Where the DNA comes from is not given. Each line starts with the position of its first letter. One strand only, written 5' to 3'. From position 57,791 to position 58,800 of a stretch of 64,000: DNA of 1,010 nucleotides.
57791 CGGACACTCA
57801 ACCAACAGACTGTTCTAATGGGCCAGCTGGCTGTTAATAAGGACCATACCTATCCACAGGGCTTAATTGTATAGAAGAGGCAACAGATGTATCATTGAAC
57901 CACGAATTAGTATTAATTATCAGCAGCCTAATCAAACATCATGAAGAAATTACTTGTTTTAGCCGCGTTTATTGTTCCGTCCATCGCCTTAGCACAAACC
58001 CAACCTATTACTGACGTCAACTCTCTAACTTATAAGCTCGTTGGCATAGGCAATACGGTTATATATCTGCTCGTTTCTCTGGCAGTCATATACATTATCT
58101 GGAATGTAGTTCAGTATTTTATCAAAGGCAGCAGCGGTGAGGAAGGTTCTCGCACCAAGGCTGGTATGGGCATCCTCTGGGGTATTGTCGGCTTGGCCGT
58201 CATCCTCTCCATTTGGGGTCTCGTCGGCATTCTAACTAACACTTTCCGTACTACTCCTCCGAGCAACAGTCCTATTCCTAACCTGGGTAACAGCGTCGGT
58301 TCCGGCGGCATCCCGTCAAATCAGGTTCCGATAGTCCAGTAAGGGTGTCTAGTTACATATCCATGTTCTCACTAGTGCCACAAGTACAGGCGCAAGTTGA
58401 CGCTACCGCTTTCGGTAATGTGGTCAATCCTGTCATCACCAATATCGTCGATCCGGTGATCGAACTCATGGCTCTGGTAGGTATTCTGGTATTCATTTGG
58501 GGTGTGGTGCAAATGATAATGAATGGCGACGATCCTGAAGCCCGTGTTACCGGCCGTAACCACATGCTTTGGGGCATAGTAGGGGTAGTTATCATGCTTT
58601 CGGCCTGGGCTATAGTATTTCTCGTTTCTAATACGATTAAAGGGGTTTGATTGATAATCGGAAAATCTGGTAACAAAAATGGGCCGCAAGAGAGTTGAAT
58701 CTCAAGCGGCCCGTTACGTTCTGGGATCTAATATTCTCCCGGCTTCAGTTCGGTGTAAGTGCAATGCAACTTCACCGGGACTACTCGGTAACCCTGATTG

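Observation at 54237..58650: Six tandem, divergent VirB2/TrbC-like mini-pilin genes behind a methyltransferase and an anchored solute-binding-like protein, with no secretion machinery in view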

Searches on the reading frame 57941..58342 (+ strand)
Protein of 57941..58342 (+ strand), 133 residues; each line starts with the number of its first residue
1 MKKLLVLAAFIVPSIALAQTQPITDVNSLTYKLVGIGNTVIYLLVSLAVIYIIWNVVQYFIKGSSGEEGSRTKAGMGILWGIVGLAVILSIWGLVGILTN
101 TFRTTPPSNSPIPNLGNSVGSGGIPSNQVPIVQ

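Call 3: search_protein_families(library=pfam, proteins=[window:57941-58342:+], max_evalue=1)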
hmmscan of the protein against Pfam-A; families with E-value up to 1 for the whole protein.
window:57941-58342:+ (133 aa): 5 families
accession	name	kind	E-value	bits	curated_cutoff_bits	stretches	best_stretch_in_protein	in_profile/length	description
PF18895.5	T4SS_pilin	-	8.7e-09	35.8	26.6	1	35-98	11-71/71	Type IV secretion system pilin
PF06664.17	WLS-like_TM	-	0.0043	16.8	28.3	1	2-97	112-214/247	Wntless-like, transmembrane domain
PF13572.11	DUF4134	-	0.01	16.5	26.5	1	4-85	2-82/93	Domain of unknown function (DUF4134)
PF17453.7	Sigma_M_inh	-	0.25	12.3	25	1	32-100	29-91/96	Sigma-M inhibitor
PF15345.11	TMEM51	-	0.89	9.7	25.5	0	80-110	13-43/237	Transmembrane protein 51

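Call 4: search_protein_families(library=ncbifam, proteins=[window:57941-58342:+], max_evalue=1)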
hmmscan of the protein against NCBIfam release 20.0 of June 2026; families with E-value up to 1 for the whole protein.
window:57941-58342:+ (133 aa): 6 families
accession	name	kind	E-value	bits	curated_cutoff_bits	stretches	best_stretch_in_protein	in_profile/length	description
NF045849.1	ICE_MMCAP2_0565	equivalog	2.3e-06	27.2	40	1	26-101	2-79/80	Mbov_0395 family pilin-like conjugal transfer protein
NF042915.1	MAB_1171c_fam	subfamily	0.022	13.8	100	1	5-117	100-214/362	MAB_1171c family putative transporter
NF038018.1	qmoC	equivalog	0.057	12.9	300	1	48-97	197-246/360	quinone-interacting membrane-bound oxidoreductase complex subunit QmoC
NF052277.1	lmo0954_fam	equivalog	0.067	13.8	40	1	38-98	23-75/89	lmo0954 family membrane protein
NF041554.1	SA1362_fam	subfamily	0.27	11.4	42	1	38-58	2-22/70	SA1362 family protein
NF047588.1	GlcsyltransPgfSStrep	equivalog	0.27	10.4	500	1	43-88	235-280/308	glycosyltransferase PgfS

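Call 52: search_solved_structures(query=A2, max_evalue=10)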
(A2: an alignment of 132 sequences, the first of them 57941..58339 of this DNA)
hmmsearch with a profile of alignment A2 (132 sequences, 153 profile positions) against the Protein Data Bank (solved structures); distinct sequences matched with E-value up to 10: 10.
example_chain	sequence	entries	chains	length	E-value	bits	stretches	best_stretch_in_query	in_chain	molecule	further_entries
7dtc_A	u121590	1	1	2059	0.11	15.5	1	14-79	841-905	Sodium channel protein type 5 subunit alpha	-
6lqa_B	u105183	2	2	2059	0.11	15.5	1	14-79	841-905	Sodium channel protein type 5 subunit alpha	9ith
8yq5_E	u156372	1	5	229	0.12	15.4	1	20-112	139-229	de novo designed ion channel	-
9v3s_A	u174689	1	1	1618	0.54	13.3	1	14-79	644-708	Sodium channel protein type 5 subunit alpha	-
8evm_A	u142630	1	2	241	0.69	12.9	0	80-108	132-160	Chlorophyll dimer protein designs, Special Pair 3 (SP3x)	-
5nc6_B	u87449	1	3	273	1.1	12.3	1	53-87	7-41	Peptidoglycan N-acetylglucosamine deacetylase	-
8yq6_E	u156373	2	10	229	2.5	11.1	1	20-112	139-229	de novo designed ion channel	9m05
7fbs_A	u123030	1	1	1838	9.8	9.2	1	22-80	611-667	Sodium channel protein type 5 subunit alpha,Sodium channel protein type 5 subunit alpha,So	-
8f6p_A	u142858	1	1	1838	9.9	9.1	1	22-80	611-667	Sodium channel protein type 5 subunit alpha,Green fluorescent protein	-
6uz0_A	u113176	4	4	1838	10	9.1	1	22-80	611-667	Sodium channel protein type 5 subunit alpha,Green fluorescent protein | Sodium channel protein type 5 subunit alpha, Enhanced Green fluorescent protein | Sodium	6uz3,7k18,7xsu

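Call 70: find_homologous_proteins(query=window:57941-58342:+, max_evalue=0.001)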
Query window:57941-58342:+ (133 aa): 335 proteins with E <= 0.001 among 421 candidates; the best 120 are listed.
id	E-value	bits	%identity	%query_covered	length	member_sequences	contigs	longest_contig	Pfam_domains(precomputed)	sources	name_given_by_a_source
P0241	1.5e-76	273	100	100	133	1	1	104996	PF18895.6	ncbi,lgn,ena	-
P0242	2.5e-63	230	85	100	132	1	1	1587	PF18895.6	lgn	-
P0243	5.2e-62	226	81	100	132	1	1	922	PF18895.6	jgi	jgi:Type IV secretion system pilin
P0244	2.6e-61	223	83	100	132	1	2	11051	PF18895.6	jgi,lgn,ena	jgi:uncharacterized membrane protein YuzA (DUF378 family)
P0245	8.0e-60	218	80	100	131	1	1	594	PF18895.6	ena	-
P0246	1.3e-55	205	75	100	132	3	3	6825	PF18895.6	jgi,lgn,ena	-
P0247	2.3e-55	204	77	100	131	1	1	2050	PF18895.6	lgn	-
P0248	3.2e-52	194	72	100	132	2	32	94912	PF18895.6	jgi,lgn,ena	jgi:heme/copper-type cytochrome/quinol oxidase subunit 2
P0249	2.1e-50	188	71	100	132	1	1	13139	-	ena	-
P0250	2.6e-50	188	72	100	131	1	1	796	PF18895.6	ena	-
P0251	2.2e-49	185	68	100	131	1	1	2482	PF18895.6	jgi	jgi:hypothetical protein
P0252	2.5e-49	185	69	100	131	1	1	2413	PF18895.6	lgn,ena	-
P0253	9.7e-48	179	68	100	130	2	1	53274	PF18895.6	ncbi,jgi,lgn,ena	-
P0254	4.3e-47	177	67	100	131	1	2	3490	PF18895.6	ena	-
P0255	5.3e-47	177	68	100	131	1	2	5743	PF18895.6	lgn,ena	-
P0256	6.9e-47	177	67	100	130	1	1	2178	PF18895.6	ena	-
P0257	3.6e-46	174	66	100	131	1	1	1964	PF18895.6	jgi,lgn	jgi:hypothetical protein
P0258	4.9e-46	174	66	100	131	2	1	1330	PF18895.6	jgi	jgi:hypothetical protein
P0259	5.0e-46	174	64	100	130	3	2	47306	PF18895.6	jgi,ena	-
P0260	1.0e-45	173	66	100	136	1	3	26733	PF18895.6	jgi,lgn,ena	-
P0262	1.5e-45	172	66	100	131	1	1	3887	PF18895.6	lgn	-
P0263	1.8e-44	169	66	100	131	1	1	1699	PF18895.6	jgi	jgi:hypothetical protein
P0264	3.0e-44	168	66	100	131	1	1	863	PF18895.6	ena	-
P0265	2.3e-43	165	63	100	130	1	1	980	PF18895.6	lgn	-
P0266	3.2e-43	165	62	99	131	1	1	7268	PF18895.6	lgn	-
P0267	4.5e-43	164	63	100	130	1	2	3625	PF18895.6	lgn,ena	-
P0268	5.7e-43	164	64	100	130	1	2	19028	PF18895.6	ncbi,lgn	-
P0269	6.2e-43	164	65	100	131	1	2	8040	PF18895.6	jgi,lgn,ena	jgi:hypothetical protein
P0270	9.9e-43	163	61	100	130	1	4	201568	PF18895.6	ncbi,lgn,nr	ncbi:hypothetical protein KGQ27_01975 [Patescibacteria group bacterium]|nr:hypothetical protein [Pat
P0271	1.0e-42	163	70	83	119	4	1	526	PF18895.6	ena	-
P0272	1.1e-42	163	60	100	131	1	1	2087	PF18895.6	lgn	-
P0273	1.3e-42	163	61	100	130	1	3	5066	PF18895.6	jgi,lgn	jgi:glucan phosphoethanolaminetransferase (alkaline phosphatase superfamily)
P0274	1.3e-42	163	63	100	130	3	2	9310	PF18895.6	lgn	-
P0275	1.5e-42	163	62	100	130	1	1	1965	PF18895.6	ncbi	-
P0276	1.5e-42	163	63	100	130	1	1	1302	PF18895.6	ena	-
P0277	1.6e-42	162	62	100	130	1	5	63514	PF18895.6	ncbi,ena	-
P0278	2.6e-42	162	62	100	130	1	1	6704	PF18895.6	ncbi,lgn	-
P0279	5.2e-42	161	63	100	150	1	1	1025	PF18895.6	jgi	jgi:hypothetical protein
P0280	6.9e-42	160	66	98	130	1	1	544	PF18895.6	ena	-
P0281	1.1e-41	160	60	100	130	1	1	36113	PF18895.6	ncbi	-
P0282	1.2e-41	160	61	100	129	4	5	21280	PF18895.6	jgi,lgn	jgi:uncharacterized membrane protein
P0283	1.4e-41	160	61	100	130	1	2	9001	PF18895.6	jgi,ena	jgi:uncharacterized membrane protein YuzA (DUF378 family)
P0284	2.2e-41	159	61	100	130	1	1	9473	PF18895.6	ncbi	-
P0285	2.3e-41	159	62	100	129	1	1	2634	PF18895.6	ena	-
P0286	2.9e-41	158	60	100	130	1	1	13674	PF18895.6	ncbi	-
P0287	3.7e-41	158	62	100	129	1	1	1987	PF18895.6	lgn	-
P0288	4.1e-41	158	60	100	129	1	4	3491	PF18895.6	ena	-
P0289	6.1e-41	157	66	96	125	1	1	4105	PF18895.6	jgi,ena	-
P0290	6.8e-41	157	64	100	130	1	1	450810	PF18895.6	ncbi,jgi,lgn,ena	ncbi:MAG: hypothetical protein WCS89_00345 [Candidatus Paceibacterota bacterium]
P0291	1.1e-40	157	65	99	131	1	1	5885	PF18895.6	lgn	-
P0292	1.3e-40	156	59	100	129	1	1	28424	PF18895.6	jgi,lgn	jgi:hypothetical protein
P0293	1.4e-40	156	59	100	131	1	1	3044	PF18895.6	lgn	-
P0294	2.2e-40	156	59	100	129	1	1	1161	PF18895.6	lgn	-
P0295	2.9e-40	155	59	100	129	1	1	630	PF18895.6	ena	-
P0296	3.0e-40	155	59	100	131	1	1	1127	PF18895.6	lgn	-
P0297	3.4e-40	155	60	100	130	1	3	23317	PF18895.6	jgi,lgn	jgi:hypothetical protein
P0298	3.7e-40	155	60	100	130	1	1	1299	PF18895.6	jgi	jgi:hypothetical protein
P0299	5.0e-40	154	63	100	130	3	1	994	PF18895.6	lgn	-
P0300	6.2e-40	154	57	100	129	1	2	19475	PF18895.6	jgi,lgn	-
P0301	1.2e-39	153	58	100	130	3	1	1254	PF18895.6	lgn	-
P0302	1.7e-39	153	60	100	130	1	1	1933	PF18895.6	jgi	jgi:hypothetical protein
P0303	2.7e-39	152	57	100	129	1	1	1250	PF18895.6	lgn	-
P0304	2.9e-39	152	62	86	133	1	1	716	PF18895.6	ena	-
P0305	7.8e-39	151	60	99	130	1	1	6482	PF18895.6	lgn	-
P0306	7.9e-39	151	57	100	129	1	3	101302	PF18895.6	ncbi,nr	ncbi:MAG: hypothetical protein KGI45_02340 [Patescibacteria group bacterium]|nr:hypothetical protein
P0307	1.1e-38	150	62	100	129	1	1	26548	PF18895.6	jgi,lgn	-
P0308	1.1e-38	150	62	98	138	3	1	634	PF18895.6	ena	-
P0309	1.7e-38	150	57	100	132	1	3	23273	PF18895.6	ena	-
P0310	2.4e-37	146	63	95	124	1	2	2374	PF18895.6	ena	-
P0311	2.6e-37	146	57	100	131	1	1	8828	PF18895.6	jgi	jgi:hypothetical protein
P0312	2.7e-37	146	59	100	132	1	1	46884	PF18895.6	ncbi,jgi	ncbi:MAG: pilin [Candidatus Paceibacterota bacterium]|jgi:ABC-type glucose/galactose transport syste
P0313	4.9e-37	145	65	89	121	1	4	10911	PF18895.6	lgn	-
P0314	4.9e-37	145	59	100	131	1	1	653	PF18895.6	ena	-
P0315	6.2e-37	144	56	83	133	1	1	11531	PF18895.6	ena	-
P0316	1.8e-36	143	61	95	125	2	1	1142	PF18895.6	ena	-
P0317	2.4e-36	143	57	100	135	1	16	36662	PF18895.6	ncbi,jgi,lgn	jgi:hypothetical protein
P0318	5.9e-36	141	56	100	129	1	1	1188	PF18895.6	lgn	-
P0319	7.0e-36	141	56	100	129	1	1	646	PF18895.6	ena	-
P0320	7.9e-36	141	63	95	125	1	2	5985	PF18895.6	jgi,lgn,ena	-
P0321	1.7e-35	140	65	89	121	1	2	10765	PF18895.6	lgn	-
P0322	1.9e-35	140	61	89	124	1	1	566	PF18895.6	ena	-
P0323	3.6e-35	139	63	89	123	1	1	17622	PF18895.6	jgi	jgi:hypothetical protein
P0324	4.4e-35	138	56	100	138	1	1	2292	PF18895.6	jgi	-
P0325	7.9e-35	138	65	85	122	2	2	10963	PF18895.6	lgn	-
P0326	9.6e-35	137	66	81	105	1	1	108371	PF18895.6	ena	-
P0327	1.2e-34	137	55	98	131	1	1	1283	PF18895.6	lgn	-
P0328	1.6e-34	137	58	98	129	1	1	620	PF18895.6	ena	-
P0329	2.2e-34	136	63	94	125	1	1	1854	PF18895.6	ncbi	-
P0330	2.7e-34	136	59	87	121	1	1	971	PF18895.6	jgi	jgi:hypothetical protein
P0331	4.4e-34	135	58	94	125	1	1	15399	PF18895.6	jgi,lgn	jgi:nitrogen fixation/metabolism regulation signal transduction histidine kinase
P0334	3.5e-32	129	57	86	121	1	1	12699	PF18895.6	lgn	-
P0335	5.4e-32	128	60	95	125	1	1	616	PF18895.6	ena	-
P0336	2.1e-31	127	56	99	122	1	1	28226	PF18895.6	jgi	jgi:hypothetical protein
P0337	2.7e-31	126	54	94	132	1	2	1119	PF18895.6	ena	-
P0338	8.6e-31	125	56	100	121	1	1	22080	PF18895.6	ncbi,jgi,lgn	ncbi:MAG: pilin [Candidatus Paceibacterota bacterium]|jgi:hypothetical protein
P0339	1.0e-30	124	58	94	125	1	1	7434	PF18895.6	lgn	-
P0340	1.4e-30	124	58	86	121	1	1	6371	PF18895.6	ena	-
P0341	2.7e-30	123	56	74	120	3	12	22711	PF18895.6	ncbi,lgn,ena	-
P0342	3.0e-30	123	56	77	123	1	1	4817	PF18895.6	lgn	-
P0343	3.0e-30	123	55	95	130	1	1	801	PF18895.6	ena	-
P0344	3.3e-30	123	71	68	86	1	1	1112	PF18895.6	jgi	jgi:hypothetical protein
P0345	4.2e-30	122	61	83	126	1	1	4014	PF18895.6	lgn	-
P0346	5.6e-30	122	55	99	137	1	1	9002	PF18895.6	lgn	-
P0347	6.8e-30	122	56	86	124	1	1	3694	PF18895.6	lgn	-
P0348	7.0e-30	122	56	98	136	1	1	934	PF18895.6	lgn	-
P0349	7.7e-30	121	57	74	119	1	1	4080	PF18895.6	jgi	jgi:RsiW-degrading membrane proteinase PrsW (M82 family)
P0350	8.8e-30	121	56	94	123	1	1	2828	PF18895.6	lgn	-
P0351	2.0e-29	120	63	83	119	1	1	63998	PF18895.6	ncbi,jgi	-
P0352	2.1e-29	120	59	86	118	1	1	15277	PF18895.6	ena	-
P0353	2.2e-29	120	60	86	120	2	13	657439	PF18895.6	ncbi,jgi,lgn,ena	ncbi:MAG: Mbov_0395 family pilin-like conjugal transfer protein [Minisyncoccia bacterium]|jgi:hypoth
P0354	2.4e-29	120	59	83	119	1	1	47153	PF18895.6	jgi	jgi:heme/copper-type cytochrome/quinol oxidase subunit 4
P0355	3.1e-29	120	54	100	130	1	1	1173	PF18895.6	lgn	-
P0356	3.9e-29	119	59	88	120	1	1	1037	PF18895.6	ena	-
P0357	4.3e-29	119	61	83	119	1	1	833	PF18895.6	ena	-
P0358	4.3e-29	119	54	100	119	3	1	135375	PF18895.6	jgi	jgi:bacteriorhodopsin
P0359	5.6e-29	119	68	69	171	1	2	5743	PF18895.6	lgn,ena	-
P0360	6.3e-29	119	60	84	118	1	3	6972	PF18895.6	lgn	-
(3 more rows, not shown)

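Call 75: predict_structure(alignment_id=A6)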
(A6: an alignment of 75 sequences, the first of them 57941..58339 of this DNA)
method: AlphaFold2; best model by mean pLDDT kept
length: 133 residues; sequences in the alignment: 75
mean_pLDDT: 75.2   pTM: 0.52
mean pLDDT of the five models: 75.2, 73.0, 71.8, 71.5, 69.6
residues with pLDDT >= 90: 30; 70-90: 54; 50-70: 46; < 50: 3
segments of 3 or more residues with pLDDT < 50: none
pLDDT, mean of each block of 10 residues (from residue 1): 77 67 69 83 92 91 73 89 94 84 60 53 53 55
secondary structure, 60 per line:
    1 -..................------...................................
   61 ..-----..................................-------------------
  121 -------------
elements in order: H2-19 H26-62 H68-101

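Call 78: fold_search(model_id=the predicted structure, library=pdb)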
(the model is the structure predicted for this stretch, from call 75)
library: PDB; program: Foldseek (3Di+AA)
matches with E <= 10: 200; with E <= 0.001: 0
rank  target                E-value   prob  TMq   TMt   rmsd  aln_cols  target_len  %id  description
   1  9vub_C                7.5e-01  0.96  0.52  0.19   8.6        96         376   12  channel C complex with 3 (released 2026-03-11)
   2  9vub_A                7.5e-01  0.92  0.50  0.19   8.9        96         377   14  channel C complex with 3 (released 2026-03-11)
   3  7mu5_F                1.1e+00  0.28  0.28  0.34  14.7       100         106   12  Human DCTPP1 bound to Triptolide (released 2022-08-24)
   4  3sjq_C                1.4e+00  0.94  0.42  0.67   1.6        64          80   11  Crystal structure of a small conductance potassium channel splice variant complexed with calcium-calmodulin (released 2012-05-30)
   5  6cnn_A                1.4e+00  0.80  0.50  0.20  12.2        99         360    5  Cryo-EM structure of the human SK4/calmodulin channel complex in the Ca2+ bound state I (released 2018-05-02)
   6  3sjq_D                1.5e+00  0.91  0.39  0.64   1.6        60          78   12  Crystal structure of a small conductance potassium channel splice variant complexed with calcium-calmodulin (released 2012-05-30)
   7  4wwf_A                1.9e+00  0.69  0.40  0.48   7.4        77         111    9  High-resolution structure of two Ni-bound forms of the M123C mutant of C. metallidurans CnrXs (released 2015-02-11)
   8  4j9y_B                2.0e+00  0.87  0.41  0.59   1.8        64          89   12  Calcium-calmodulin complexed with the calmodulin binding domain from a small conductance potassium channel splice vari (released 2013-03-27)
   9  5v02_B                2.1e+00  0.85  0.43  0.62   1.8        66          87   14  A positive allosteric modulator binding pocket in SK2 ion channels is shared by Riluzole and CyPPA (released 2018-03-07)
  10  4b6x_B                2.3e+00  0.87  0.38  0.80   1.6        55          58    4  Crystal structure of in planta processed AvrRps4 (released 2012-09-19)
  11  4j9z_B                2.3e+00  0.84  0.43  0.56   1.9        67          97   13  Calcium-calmodulin complexed with the calmodulin binding domain from a small conductance potassium channel splice vari (released 2013-03-27)
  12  6czq_B                2.3e+00  0.82  0.43  0.59   2.1        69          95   13  A V-to-F substitution in SK2 channels causes Ca2+ hypersensitivity and improves locomotion in a C. elegans ALS model (released 2018-08-01)
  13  5wbx_B                2.4e+00  0.82  0.43  0.58   1.9        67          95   13  Structural insights into the potency of SK/IK channel positive modulators (released 2017-12-20)
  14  7s5k_C                2.4e+00  0.72  0.37  0.68   3.2        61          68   13  M. xanthus ferritin-like protein EncB (released 2022-02-02)
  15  1k04                  2.4e+00  0.09  0.24  0.23  17.2       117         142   12  Crystal Structure of the Focal Adhesion Targeting Domain of Focal Adhesion Kinase (released 2002-01-30)
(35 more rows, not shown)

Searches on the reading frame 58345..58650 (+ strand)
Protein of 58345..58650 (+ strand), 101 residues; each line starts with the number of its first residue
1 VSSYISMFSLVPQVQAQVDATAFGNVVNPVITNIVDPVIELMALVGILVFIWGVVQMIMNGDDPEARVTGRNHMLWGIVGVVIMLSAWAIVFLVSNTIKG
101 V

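Call 3: search_protein_families(library=pfam, proteins=[window:58345-58650:+], max_evalue=1)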
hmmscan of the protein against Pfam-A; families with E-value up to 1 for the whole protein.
window:58345-58650:+ (101 aa): 5 families
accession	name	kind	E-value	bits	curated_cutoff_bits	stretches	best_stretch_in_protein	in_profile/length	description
PF18895.5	T4SS_pilin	-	1.7e-10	41.3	26.6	1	27-91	5-68/71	Type IV secretion system pilin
PF04956.18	TrbC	-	0.0042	17.7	27.9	1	8-91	22-95/98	TrbC/VIRB2 pilin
PF20535.3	DUF6750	-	0.02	15.2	27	1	13-91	38-113/128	Family of unknown function (DUF6750)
PF01741.23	MscL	-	0.16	12.8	27.4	1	20-90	24-88/123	Large-conductance mechanosensitive channel, MscL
PF20990.2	DUF2207_C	-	0.69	10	33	1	39-96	135-187/247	Predicted membrane protein (DUF2207) C-terminal domain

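Call 4: search_protein_families(library=ncbifam, proteins=[window:58345-58650:+], max_evalue=1)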
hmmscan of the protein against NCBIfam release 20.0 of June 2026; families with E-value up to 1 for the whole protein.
window:58345-58650:+ (101 aa): 2 families
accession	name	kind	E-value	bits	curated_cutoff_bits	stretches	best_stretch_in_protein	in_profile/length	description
NF045849.1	ICE_MMCAP2_0565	equivalog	3.1e-10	39.6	40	1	22-97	4-79/80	Mbov_0395 family pilin-like conjugal transfer protein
NF058603.1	SCO2097_fam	equivalog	0.35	11.2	110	1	42-94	48-85/129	SCO2097 family morphological protein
